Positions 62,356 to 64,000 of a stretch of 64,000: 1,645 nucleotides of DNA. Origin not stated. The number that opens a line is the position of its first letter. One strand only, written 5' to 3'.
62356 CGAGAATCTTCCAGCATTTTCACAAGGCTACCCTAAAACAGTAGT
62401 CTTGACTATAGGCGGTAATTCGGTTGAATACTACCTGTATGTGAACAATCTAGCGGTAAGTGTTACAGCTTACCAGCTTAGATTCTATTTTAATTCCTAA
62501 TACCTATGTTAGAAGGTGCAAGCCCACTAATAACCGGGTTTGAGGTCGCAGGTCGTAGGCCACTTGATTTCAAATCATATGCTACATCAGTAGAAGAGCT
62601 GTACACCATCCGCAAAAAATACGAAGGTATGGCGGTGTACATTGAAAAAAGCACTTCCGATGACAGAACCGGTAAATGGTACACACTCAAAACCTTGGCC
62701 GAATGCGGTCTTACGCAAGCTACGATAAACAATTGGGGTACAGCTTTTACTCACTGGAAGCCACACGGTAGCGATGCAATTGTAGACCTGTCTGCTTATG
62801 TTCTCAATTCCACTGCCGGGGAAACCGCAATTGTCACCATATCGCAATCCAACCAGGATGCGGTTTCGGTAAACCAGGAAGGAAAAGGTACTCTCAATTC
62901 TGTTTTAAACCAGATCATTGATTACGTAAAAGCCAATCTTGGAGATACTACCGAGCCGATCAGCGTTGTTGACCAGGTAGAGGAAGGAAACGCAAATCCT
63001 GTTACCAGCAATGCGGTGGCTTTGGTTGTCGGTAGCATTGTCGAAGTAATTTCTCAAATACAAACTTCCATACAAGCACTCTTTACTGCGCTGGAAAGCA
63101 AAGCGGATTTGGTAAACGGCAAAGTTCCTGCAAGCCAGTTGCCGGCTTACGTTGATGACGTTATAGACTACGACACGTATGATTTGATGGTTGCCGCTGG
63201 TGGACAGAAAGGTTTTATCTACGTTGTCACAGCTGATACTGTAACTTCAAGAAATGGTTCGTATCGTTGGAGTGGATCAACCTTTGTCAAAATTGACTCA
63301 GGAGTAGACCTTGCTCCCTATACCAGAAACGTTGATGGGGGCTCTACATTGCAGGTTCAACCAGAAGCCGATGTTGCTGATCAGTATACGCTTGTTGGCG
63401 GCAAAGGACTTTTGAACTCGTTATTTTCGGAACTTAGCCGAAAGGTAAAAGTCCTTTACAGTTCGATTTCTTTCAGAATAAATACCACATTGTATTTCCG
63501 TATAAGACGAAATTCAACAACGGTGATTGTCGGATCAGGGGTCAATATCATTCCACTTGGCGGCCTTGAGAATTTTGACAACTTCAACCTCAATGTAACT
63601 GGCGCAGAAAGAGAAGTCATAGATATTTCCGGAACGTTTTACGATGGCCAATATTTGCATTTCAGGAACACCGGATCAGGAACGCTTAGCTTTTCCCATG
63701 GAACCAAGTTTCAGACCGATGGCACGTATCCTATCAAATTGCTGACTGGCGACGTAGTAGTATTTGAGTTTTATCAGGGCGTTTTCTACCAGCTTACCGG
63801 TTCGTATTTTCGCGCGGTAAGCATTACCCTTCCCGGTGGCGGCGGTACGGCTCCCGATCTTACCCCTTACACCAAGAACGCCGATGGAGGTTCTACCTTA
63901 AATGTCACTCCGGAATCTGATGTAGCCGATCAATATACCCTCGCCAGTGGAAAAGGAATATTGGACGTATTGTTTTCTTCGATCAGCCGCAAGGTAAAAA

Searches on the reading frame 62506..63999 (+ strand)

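Call 61: search_protein_families(library=phrogs, proteins=[window:62506-63999:+], max_evalue=0.001)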
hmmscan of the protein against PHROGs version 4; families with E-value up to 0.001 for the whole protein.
window:62506-63999:+ (498 aa): 3 families
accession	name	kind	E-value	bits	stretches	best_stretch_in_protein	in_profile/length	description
phrog_2824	-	head and packaging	1.3e-06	27.7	1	129-214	180-268/1151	virion structural protein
phrog_2952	-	tail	0.00029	20.9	1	190-256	210-268/488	minor tail protein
phrog_26941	-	tail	0.00049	19.9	1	186-270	273-355/603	tail protein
